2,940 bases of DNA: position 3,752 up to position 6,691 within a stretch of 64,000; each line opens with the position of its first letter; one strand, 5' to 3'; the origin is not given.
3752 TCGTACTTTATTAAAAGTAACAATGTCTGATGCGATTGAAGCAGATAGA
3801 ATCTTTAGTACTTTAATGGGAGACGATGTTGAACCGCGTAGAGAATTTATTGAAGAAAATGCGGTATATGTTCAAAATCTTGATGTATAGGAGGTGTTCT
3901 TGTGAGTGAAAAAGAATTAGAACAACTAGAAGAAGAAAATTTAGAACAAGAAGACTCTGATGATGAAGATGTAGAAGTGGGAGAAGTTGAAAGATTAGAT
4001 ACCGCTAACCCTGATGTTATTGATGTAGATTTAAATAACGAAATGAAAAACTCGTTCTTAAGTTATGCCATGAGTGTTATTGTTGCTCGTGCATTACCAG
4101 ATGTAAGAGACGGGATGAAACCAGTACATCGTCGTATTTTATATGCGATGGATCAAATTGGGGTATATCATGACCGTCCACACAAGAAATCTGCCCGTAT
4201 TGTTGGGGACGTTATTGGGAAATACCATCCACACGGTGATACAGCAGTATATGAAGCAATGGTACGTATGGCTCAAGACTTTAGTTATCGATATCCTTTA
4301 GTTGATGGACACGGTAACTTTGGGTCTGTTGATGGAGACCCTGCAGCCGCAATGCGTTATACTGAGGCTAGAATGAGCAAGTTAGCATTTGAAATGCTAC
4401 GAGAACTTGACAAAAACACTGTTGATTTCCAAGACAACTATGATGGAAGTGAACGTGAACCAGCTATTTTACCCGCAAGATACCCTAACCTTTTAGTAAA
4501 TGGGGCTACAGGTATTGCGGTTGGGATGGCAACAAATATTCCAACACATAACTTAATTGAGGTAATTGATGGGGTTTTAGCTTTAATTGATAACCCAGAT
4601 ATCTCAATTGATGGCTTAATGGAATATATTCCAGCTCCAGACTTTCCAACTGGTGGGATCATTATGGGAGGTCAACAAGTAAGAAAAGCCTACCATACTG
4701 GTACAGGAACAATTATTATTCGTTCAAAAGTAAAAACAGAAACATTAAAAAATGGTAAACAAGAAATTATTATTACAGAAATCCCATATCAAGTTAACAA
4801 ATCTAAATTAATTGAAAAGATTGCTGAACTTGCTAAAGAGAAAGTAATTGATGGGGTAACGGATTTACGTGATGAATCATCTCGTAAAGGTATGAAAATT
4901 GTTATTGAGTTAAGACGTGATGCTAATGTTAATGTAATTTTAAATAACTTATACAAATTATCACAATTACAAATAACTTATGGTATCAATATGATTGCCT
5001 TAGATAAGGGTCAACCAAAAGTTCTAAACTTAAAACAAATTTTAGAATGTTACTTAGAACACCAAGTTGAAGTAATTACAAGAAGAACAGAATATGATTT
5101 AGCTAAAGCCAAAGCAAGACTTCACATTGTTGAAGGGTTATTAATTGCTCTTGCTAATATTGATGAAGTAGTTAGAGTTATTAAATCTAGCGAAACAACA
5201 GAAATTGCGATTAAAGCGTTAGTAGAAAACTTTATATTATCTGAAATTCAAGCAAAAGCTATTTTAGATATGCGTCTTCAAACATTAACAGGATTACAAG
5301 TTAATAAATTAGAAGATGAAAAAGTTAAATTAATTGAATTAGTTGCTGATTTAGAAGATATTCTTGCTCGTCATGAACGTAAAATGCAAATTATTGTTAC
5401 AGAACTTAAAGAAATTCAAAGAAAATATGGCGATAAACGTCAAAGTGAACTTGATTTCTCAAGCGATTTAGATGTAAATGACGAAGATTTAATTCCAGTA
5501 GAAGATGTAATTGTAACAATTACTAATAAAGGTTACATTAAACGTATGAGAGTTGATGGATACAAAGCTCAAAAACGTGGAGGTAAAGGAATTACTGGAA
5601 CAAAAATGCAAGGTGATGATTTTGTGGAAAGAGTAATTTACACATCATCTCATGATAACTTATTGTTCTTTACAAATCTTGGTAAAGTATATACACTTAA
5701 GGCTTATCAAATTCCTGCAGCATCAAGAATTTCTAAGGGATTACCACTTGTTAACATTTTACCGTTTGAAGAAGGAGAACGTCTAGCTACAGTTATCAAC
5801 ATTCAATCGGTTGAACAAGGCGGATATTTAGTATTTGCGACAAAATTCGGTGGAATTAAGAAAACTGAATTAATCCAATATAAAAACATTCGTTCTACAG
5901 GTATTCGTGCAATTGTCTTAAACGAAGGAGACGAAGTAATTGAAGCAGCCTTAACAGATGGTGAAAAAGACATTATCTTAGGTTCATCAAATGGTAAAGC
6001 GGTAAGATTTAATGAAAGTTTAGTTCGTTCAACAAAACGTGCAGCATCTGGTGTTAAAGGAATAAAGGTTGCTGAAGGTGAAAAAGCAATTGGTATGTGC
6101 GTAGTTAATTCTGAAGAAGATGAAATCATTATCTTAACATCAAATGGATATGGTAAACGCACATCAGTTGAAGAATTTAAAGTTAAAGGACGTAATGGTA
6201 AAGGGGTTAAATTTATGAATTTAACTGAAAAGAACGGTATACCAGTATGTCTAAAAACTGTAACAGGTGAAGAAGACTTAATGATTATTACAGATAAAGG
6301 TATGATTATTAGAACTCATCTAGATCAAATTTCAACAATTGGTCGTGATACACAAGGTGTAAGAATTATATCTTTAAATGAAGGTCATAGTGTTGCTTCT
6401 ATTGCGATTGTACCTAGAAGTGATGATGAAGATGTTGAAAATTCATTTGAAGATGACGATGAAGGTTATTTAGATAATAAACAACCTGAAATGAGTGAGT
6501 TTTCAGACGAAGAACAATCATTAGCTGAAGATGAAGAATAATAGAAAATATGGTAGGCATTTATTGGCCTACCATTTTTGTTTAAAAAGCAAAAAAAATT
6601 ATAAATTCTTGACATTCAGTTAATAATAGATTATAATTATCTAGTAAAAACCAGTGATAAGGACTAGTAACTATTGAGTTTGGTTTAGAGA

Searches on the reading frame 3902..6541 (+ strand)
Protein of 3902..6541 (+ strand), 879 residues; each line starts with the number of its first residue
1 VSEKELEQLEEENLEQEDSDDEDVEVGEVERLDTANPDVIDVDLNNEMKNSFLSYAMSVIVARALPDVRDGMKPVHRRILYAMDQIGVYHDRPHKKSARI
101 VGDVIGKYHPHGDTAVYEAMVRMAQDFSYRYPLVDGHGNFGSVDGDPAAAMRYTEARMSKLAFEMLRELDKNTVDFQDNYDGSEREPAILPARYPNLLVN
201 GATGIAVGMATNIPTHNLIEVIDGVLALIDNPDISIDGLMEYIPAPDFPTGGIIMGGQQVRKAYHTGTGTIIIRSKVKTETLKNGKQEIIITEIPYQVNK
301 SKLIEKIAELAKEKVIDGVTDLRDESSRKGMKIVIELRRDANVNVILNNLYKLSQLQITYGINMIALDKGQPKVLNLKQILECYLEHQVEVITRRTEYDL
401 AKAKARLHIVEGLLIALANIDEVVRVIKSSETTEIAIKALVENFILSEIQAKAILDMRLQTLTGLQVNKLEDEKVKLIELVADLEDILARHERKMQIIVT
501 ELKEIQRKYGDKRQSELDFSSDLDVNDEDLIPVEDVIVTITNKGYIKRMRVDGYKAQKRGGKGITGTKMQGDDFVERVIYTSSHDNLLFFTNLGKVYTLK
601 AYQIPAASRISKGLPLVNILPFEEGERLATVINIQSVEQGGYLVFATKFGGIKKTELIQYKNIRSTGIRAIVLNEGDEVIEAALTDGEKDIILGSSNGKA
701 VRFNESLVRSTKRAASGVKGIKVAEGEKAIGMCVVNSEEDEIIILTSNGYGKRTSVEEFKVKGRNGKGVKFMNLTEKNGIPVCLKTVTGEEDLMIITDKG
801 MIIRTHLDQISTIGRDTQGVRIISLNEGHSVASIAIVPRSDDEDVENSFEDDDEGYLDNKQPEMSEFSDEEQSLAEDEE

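Call 35: list_cluster_members(proteins=[window:3902-6541:+, window:51983-52813:+, window:19925-20452:+])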
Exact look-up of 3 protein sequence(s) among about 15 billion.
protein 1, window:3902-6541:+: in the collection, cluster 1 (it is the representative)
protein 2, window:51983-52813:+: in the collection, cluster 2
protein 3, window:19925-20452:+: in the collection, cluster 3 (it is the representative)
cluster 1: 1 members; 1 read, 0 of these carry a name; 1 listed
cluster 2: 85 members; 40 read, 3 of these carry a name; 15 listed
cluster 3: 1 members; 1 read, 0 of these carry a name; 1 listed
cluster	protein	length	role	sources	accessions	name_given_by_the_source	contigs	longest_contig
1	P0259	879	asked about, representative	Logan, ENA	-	-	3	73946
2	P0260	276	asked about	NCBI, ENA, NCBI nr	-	-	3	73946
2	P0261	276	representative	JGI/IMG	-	large subunit ribosomal protein L2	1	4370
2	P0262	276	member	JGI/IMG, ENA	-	large subunit ribosomal protein L2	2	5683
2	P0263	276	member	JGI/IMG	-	large subunit ribosomal protein L2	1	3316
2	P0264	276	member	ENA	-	-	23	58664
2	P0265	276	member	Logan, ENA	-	-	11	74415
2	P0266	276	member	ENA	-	-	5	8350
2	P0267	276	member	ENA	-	-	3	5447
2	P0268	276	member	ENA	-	-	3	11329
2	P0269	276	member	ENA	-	-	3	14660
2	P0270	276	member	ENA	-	-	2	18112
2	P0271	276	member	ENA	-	-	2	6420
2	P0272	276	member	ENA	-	-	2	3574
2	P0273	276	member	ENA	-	-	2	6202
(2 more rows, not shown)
